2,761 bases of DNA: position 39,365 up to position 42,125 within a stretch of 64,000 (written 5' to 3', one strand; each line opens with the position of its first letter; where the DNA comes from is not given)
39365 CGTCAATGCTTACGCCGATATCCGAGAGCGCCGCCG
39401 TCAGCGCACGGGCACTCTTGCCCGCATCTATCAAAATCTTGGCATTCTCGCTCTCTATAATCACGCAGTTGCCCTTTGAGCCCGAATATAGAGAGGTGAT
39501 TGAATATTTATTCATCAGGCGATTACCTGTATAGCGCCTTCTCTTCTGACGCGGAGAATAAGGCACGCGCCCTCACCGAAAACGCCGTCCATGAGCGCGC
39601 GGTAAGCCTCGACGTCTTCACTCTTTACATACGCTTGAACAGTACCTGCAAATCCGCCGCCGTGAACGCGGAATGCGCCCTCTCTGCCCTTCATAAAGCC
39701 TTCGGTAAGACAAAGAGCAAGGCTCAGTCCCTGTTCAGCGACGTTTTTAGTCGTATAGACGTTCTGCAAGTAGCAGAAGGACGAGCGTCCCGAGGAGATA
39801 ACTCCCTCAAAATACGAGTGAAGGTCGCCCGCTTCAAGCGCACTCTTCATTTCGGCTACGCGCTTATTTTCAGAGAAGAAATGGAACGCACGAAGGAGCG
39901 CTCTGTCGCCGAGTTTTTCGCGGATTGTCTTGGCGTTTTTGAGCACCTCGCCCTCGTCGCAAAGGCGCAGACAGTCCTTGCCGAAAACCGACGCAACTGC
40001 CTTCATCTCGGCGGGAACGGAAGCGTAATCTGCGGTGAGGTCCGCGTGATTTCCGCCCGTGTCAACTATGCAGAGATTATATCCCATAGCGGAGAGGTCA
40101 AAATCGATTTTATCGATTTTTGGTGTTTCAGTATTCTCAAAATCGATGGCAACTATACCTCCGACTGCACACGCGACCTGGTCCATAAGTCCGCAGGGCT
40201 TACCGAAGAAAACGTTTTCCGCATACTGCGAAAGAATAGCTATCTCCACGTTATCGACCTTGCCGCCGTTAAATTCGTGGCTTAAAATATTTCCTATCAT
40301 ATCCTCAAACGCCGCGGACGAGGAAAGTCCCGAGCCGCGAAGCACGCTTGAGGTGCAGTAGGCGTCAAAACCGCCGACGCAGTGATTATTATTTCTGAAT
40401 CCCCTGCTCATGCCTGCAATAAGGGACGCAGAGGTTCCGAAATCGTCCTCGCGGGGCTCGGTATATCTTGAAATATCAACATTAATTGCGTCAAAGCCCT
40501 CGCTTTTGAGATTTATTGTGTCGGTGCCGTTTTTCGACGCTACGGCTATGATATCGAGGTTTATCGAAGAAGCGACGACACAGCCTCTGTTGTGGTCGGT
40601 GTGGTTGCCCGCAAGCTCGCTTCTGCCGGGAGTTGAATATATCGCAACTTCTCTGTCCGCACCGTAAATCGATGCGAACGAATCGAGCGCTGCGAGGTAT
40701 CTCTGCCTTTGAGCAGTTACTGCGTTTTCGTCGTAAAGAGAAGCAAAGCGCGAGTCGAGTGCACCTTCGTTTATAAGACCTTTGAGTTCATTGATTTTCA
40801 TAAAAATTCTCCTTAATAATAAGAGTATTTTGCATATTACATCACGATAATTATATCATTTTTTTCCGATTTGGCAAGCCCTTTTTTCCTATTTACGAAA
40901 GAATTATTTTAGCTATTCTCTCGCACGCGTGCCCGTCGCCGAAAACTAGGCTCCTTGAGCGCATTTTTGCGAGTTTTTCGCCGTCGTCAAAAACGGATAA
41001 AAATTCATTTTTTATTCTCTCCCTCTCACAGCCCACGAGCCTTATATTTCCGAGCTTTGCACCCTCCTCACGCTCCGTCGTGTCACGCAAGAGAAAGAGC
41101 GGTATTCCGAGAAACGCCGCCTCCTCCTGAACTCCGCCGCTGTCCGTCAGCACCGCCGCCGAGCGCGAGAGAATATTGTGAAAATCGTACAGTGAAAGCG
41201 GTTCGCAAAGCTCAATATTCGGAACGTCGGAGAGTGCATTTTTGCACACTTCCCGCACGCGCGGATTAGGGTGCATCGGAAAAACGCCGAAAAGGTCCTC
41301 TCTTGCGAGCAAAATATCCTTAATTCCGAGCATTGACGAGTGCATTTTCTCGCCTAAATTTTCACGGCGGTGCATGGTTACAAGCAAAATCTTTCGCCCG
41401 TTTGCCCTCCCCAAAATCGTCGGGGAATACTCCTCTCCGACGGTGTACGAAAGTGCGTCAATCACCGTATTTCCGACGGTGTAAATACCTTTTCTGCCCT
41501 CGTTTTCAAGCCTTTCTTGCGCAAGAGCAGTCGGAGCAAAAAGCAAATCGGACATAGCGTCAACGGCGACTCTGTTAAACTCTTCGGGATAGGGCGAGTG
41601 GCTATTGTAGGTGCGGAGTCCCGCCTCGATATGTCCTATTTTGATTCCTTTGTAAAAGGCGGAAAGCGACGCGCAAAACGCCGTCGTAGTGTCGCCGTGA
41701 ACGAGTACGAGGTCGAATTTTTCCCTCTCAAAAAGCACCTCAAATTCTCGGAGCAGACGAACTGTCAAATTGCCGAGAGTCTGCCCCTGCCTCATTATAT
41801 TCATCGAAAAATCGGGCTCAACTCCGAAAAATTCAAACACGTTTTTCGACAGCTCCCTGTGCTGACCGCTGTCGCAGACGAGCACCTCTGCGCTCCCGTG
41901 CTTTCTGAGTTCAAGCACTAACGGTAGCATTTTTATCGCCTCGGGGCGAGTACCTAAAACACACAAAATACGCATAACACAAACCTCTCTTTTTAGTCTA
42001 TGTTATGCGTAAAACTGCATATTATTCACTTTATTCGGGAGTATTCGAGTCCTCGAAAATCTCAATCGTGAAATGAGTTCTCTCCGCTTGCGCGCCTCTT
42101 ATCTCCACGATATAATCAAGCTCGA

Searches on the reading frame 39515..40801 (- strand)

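Call 65: search_protein_families(library=ncbifam, proteins=[window:39515-40801:-], max_evalue=1e-10)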
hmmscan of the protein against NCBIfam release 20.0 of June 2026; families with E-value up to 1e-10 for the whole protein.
window:39515-40801:- (428 aa): 5 families
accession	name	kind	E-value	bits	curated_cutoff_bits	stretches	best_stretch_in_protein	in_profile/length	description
NF003705.0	PRK05322.1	equivalog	3.1e-40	138.1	385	1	40-402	8-359/388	galactokinase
NF003472.0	PRK05101.1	equivalog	2.2e-38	132.2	499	1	40-404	9-356/382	galactokinase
NF001816.0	PRK00555.1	equivalog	1.1e-36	126.6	509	1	55-399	5-331/363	galactokinase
NF003006.0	PRK03817.1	equivalog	5.4e-34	117.7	443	1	55-399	4-320/352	galactokinase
TIGR00131.1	gal_kin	equivalog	1.7e-30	106.2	226.65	1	39-402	5-360/388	galactokinase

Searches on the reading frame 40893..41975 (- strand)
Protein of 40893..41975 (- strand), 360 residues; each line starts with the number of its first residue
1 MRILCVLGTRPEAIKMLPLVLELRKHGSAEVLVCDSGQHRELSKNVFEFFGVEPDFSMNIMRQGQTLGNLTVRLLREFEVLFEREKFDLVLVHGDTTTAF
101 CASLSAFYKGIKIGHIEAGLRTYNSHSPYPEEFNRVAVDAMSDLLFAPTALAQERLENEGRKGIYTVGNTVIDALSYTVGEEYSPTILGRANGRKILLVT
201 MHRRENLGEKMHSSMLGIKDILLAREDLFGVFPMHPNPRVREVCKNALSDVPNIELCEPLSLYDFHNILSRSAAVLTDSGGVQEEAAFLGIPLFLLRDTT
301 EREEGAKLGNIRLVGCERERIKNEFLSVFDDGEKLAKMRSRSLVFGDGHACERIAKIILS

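Call 65: search_protein_families(library=ncbifam, proteins=[window:40893-41975:-], max_evalue=1e-10)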
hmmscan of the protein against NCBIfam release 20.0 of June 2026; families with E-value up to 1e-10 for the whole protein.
window:40893-41975:- (360 aa): 2 families
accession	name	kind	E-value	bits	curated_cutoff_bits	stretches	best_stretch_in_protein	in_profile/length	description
TIGR00236.1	wecB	equivalog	3e-116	388.6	210.15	1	1-358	1-362/366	non-hydrolyzing UDP-N-acetylglucosamine 2-epimerase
TIGR03568.1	NeuC_NnaA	equivalog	1.1e-18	67.3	235.9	1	2-358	2-365/365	UDP-N-acetylglucosamine 2-epimerase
